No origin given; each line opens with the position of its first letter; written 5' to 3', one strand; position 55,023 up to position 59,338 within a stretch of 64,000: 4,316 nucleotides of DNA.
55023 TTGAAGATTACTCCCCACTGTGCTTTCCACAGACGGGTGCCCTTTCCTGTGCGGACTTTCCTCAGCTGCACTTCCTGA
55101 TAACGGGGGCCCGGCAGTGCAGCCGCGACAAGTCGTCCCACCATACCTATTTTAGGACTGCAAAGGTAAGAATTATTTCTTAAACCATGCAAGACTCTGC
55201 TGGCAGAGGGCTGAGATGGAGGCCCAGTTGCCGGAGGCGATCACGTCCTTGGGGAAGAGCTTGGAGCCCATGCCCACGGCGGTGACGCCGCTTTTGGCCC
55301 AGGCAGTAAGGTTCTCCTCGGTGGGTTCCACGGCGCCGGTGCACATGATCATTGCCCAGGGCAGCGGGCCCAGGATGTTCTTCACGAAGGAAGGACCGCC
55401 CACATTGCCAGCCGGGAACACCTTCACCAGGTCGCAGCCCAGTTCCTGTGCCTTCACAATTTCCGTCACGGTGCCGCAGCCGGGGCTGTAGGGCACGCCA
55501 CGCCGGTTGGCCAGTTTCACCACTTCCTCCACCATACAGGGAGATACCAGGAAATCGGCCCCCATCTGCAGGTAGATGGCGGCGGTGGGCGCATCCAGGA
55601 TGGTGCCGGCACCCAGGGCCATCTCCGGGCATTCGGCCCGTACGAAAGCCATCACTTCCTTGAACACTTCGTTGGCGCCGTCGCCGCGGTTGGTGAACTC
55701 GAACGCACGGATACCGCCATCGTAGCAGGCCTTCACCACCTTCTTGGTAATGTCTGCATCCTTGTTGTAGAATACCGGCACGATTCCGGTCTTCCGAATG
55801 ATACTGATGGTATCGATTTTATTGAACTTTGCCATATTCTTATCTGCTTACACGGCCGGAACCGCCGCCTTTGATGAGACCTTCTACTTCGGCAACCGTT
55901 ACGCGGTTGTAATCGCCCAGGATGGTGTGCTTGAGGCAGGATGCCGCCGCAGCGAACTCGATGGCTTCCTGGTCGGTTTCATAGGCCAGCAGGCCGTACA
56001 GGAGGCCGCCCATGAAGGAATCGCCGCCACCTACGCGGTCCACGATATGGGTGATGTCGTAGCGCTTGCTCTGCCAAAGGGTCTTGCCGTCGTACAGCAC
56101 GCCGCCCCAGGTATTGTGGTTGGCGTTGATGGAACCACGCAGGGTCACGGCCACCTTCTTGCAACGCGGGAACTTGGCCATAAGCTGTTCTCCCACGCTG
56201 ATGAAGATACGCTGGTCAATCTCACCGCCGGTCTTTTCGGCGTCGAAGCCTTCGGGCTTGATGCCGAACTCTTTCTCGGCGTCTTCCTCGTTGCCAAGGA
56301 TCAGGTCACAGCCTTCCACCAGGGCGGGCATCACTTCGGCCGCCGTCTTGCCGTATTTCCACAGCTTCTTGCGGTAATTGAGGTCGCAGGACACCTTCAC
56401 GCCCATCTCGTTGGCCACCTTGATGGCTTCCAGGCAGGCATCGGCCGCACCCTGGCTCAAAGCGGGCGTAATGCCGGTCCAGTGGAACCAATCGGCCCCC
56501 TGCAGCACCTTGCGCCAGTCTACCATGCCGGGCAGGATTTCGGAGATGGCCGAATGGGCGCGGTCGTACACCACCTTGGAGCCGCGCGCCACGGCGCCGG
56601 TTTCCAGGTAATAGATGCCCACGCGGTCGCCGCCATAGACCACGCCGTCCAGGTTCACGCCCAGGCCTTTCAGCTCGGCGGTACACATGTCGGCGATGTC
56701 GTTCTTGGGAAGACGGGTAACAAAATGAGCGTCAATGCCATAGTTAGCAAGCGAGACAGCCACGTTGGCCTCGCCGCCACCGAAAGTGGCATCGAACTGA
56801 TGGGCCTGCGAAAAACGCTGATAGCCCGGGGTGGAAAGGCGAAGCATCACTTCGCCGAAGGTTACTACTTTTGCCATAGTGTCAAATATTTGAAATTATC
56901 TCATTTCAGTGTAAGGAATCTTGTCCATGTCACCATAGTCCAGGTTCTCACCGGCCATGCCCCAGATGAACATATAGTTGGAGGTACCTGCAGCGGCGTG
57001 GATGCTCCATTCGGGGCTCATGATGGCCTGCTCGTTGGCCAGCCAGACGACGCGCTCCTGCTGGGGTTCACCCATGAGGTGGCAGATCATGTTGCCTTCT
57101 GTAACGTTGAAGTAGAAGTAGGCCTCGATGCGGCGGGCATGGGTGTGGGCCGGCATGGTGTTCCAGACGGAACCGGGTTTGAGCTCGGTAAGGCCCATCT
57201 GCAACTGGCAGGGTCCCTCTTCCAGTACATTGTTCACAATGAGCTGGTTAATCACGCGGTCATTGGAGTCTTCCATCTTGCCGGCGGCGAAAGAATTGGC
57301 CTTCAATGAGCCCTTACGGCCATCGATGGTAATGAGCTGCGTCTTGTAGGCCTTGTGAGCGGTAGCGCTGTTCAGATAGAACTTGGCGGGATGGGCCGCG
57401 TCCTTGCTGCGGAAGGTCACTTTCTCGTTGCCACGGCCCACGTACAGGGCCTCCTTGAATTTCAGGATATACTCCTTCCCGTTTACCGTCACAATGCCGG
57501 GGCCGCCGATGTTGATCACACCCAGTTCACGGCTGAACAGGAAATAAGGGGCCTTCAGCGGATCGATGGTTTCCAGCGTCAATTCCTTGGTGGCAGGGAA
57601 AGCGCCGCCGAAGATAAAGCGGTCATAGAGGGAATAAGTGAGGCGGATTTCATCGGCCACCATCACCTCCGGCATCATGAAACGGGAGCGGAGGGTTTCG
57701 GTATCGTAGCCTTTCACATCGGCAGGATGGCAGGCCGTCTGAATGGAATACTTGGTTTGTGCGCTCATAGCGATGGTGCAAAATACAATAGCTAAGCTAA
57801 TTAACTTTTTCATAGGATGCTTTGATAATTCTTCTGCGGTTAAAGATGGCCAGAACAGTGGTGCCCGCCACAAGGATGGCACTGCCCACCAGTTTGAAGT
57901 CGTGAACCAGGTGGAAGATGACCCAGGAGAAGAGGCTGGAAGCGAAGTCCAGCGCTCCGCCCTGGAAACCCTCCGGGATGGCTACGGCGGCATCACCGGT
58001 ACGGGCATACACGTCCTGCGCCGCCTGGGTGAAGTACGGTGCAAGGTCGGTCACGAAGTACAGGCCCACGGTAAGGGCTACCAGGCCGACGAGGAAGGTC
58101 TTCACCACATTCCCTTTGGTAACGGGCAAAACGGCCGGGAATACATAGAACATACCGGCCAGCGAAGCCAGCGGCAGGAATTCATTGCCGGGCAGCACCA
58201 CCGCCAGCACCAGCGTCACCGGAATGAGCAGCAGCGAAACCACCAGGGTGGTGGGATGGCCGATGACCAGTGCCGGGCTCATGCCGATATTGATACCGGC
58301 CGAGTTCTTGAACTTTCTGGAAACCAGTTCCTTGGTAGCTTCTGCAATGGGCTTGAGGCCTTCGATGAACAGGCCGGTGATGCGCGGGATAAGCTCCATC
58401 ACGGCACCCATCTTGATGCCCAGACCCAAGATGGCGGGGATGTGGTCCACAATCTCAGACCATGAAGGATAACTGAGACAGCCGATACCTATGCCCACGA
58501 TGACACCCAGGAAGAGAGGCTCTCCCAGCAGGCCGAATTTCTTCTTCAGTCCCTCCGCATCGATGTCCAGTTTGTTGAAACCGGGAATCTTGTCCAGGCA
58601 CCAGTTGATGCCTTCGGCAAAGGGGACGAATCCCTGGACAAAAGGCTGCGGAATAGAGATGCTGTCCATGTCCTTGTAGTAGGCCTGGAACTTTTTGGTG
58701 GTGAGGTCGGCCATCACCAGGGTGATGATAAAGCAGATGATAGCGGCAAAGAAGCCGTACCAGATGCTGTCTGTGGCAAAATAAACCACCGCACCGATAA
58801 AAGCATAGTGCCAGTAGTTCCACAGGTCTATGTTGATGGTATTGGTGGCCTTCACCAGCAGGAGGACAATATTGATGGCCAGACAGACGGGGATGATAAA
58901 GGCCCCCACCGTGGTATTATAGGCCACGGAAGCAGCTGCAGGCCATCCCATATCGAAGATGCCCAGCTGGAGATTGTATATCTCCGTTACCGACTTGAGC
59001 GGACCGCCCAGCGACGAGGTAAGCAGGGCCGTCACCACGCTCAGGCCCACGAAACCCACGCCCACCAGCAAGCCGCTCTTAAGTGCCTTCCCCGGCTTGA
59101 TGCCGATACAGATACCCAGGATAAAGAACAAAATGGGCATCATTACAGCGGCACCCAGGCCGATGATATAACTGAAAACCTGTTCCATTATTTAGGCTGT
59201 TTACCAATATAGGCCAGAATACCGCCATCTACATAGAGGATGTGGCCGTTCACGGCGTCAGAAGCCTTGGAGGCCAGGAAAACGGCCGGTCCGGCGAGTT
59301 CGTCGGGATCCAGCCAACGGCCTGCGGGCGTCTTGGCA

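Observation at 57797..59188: Orphan GatC-family PTS IIC embedded between kduD and kduI: candidate non-phosphorylating ketouronate transporter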

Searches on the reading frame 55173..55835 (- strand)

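Call 3: search_protein_families(library=pfam, proteins=[window:55173-55835:-])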
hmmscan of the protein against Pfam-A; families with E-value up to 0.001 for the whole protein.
window:55173-55835:- (220 aa): 1 family
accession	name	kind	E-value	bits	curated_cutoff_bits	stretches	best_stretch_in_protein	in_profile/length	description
PF01081.25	Aldolase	-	4.6e-38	131.1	27.8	1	11-209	3-195/196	KDPG and KHG aldolase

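Call 4: search_protein_families(library=ncbifam, proteins=[window:55173-55835:-])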
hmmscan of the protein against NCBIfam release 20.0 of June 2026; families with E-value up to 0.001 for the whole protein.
window:55173-55835:- (220 aa): 8 families
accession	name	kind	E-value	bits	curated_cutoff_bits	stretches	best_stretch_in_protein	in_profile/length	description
NF005499.0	PRK07114.1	equivalog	2.1e-96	322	275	1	1-219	1-218/223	bifunctional 4-hydroxy-2-oxoglutarate aldolase/2-dehydro-3-deoxy-phosphogluconate aldolase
NF005119.0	PRK06552.1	subfamily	1.4e-47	161.9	238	1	5-214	2-205/213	bifunctional 2-keto-4-hydroxyglutarate aldolase/2-keto-3-deoxy-6-phosphogluconate aldolase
TIGR01182.1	eda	subfamily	3.8e-46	157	156.05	1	11-215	3-201/204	bifunctional 4-hydroxy-2-oxoglutarate aldolase/2-dehydro-3-deoxy-phosphogluconate aldolase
NF004325.0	PRK05718.1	subfamily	8.9e-40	136.3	241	1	8-218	7-211/213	keto-hydroxyglutarate-aldolase/keto-deoxy-phosphogluconate aldolase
NF005673.0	PRK07455.1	equivalog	4.1e-38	130.7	232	1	11-215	8-206/213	bifunctional 4-hydroxy-2-oxoglutarate aldolase/2-dehydro-3-deoxy-phosphogluconate aldolase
NF004673.0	PRK06015.1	equivalog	2.3e-31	109.3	320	1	10-215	9-208/212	2-dehydro-3-deoxy-phosphogluconate aldolase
NF006600.0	PRK09140.1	subfamily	1.6e-24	86.4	207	1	27-196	22-186/210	2-dehydro-3-deoxy-6-phosphogalactonate aldolase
NF041633.1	trifunc_aldol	exception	7e-20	71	700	1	11-215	4-214/580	KHG/KDPG aldolase/sugar kinase fusion protein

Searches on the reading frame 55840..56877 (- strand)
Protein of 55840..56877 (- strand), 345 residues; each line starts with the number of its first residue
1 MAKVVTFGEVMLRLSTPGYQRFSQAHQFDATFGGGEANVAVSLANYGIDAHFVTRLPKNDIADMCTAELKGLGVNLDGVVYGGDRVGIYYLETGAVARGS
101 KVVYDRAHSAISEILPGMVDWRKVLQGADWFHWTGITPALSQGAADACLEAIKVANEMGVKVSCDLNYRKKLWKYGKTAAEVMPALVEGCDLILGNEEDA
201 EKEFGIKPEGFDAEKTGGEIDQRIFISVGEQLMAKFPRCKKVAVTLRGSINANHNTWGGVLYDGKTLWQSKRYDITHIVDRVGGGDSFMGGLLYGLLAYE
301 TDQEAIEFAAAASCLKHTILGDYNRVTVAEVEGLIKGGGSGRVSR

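Call 3: search_protein_families(library=pfam, proteins=[window:55840-56877:-])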
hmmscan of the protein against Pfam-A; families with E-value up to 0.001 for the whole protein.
window:55840-56877:- (345 aa): 1 family
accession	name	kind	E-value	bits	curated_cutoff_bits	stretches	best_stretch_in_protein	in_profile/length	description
PF00294.29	PfkB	-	5.5e-35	121.6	25.8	1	1-316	1-289/302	pfkB family carbohydrate kinase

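Call 4: search_protein_families(library=ncbifam, proteins=[window:55840-56877:-])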
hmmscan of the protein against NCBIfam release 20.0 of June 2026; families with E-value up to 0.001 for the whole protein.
window:55840-56877:- (345 aa): 17 families
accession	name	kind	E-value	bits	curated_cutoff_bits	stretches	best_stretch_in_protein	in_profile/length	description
NF041633.1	trifunc_aldol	exception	1.3e-147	492.8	700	1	2-345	242-580/580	KHG/KDPG aldolase/sugar kinase fusion protein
NF041332.1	KDG_KDGal_kin_Halo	equivalog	1.8e-66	224.8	440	1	1-345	1-320/320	bifunctional 2-dehydro-3-deoxygluconokinase/2-dehydro-3-deoxygalactonokinase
NF040938.1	KDG_KDGal_kin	equivalog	2.1e-31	109.2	400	1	4-332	1-300/305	bifunctional 2-dehydro-3-deoxygluconokinase/2-dehydro-3-deoxygalactonokinase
TIGR04382.1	myo_inos_iolC_N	equivalog_domain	2.5e-29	102.6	300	1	4-315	4-288/309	5-dehydro-2-deoxygluconokinase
NF052444.1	DhDoxglucKinKdgK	equivalog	1.6e-14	54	400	1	3-205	2-204/303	2-dehydro-3-deoxygluconokinase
NF053626.1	RibKinHalex1628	equivalog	2.3e-13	50.3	330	1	30-181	35-176/293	ATP-dependent ribose-1-phosphate kinase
NF007321.0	PRK09813.1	equivalog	4.8e-11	42.6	247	1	257-313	196-251/261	fructoselysine 6-kinase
NF006957.1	PRK09434.1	equivalog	9.6e-11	41.7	450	0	126-193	117-183/302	fructokinase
TIGR02152.1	D_ribokin_bact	equivalog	3.1e-10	39.9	299.65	1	277-318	241-282/298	ribokinase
NF008353.0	PRK11142.1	equivalog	1.5e-09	37.8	341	1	278-323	245-290/307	ribokinase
NF049991.1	TagKinase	equivalog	1.9e-09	36.8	420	1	3-201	9-206/321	tagatose kinase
NF047869.1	myo_kin_aldol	exception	1.1e-07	30.6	600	1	21-178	27-182/586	bifunctional 5-dehydro-2-deoxygluconokinase/5-dehydro-2-deoxyphosphogluconate aldolase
NF041134.1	R1P_kin_Thcocales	equivalog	7.8e-07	28.8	500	0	257-300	203-246/291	ADP-dependent ribose-1-phosphate kinase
NF007068.0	PRK09513.1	equivalog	9.4e-07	28.3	432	1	262-315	232-284/312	1-phosphofructokinase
TIGR03168.1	1-PFK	subfamily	2.2e-06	26.8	216.4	1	258-316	224-281/305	hexose kinase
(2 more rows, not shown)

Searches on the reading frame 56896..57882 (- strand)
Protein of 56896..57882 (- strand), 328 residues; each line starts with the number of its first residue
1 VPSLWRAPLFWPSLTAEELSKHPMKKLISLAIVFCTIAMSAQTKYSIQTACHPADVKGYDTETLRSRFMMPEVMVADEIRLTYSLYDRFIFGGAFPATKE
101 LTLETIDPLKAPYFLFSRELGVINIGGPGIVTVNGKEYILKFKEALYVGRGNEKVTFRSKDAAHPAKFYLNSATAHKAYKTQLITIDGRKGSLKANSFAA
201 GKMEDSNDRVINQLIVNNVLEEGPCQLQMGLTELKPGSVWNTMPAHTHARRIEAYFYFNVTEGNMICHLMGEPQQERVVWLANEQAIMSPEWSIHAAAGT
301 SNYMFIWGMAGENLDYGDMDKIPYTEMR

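Call 3: search_protein_families(library=pfam, proteins=[window:56896-57882:-])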
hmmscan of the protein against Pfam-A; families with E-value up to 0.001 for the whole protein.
window:56896-57882:- (328 aa): 1 family
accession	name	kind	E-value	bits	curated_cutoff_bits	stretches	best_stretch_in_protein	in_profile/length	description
PF04962.18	KduI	-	3.9e-19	69.4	23.9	1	117-313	47-248/262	KduI/IolB family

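Call 4: search_protein_families(library=ncbifam, proteins=[window:56896-57882:-])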
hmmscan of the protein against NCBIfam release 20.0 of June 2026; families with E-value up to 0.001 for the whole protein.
window:56896-57882:- (328 aa): 1 family
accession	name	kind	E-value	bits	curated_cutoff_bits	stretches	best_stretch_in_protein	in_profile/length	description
NF002091.1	PRK00924.1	equivalog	9.7e-113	376.2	250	1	47-328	3-277/277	5-dehydro-4-deoxy-D-glucuronate isomerase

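Call 76: search_solved_structures(query=window:56896-57813:-, max_evalue=1e-10, show_alignments=1)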
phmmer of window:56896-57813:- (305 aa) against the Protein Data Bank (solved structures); distinct sequences matched with E-value up to 1e-10: 7.
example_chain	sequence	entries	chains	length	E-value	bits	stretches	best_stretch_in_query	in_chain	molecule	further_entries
9kd0_A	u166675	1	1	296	4e-164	547.9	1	19-305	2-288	4-deoxy-L-threo-5-hexosulose-uronate ketol-isomerase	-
9kcz_A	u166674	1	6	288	3.4e-105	354.4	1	19-303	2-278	4-deoxy-L-threo-5-hexosulose-uronate ketol-isomerase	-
1x8m_A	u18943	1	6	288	1.9e-79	269.9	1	24-304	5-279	4-deoxy-L-threo-5-hexosulose-uronate ketol-isomerase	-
1xru_A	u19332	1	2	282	2.3e-79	269.7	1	24-303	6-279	4-deoxy-L-threo-5-hexosulose-uronate ketol-isomerase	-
1ywk_A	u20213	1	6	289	2.9e-75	256.2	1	28-303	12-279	4-deoxy-L-threo-5-hexosulose-uronate ketol-isomerase 1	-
7e4s_A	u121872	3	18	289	2.7e-74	253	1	27-305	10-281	5-dehydro-4-deoxy-D-glucuronate isomerase | 4-deoxy-L-threo-5-hexosulose-uronate ketol-isomerase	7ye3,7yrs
7vgk_A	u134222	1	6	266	6.5e-70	238.6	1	27-290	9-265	4-deoxy-L-threo-5-hexosulose-uronate ketol-isomerase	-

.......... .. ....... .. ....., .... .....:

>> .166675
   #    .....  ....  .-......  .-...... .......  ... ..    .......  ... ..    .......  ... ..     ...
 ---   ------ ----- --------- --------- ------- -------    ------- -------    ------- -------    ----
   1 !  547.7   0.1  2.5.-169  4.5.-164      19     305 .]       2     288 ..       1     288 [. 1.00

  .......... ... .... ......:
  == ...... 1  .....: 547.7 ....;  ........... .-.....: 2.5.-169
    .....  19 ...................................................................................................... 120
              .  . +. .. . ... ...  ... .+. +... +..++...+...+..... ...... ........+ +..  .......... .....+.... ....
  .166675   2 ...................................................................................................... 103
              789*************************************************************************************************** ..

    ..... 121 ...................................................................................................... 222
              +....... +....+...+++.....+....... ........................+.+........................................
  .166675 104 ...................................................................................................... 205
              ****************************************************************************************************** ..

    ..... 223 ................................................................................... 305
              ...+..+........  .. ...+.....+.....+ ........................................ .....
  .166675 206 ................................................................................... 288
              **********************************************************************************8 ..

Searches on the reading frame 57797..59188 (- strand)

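Call 3: search_protein_families(library=pfam, proteins=[window:57797-59188:-])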
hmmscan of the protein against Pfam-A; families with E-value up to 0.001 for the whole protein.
window:57797-59188:- (463 aa): 1 family
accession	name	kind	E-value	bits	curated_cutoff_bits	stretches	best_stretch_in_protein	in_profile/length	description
PF03611.19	EIIC-GAT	-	3.9e-76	257.1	24.2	1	7-391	1-386/394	PTS system sugar-specific permease component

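Call 4: search_protein_families(library=ncbifam, proteins=[window:57797-59188:-])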
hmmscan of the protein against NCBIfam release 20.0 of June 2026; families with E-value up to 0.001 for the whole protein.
window:57797-59188:- (463 aa): 1 family
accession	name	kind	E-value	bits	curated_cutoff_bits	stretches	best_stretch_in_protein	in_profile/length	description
TIGR00827.1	EIIC-GAT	subfamily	1.6e-107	359.9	542.2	1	8-427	1-405/407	galactitol-specific PTS transporter subunit IIC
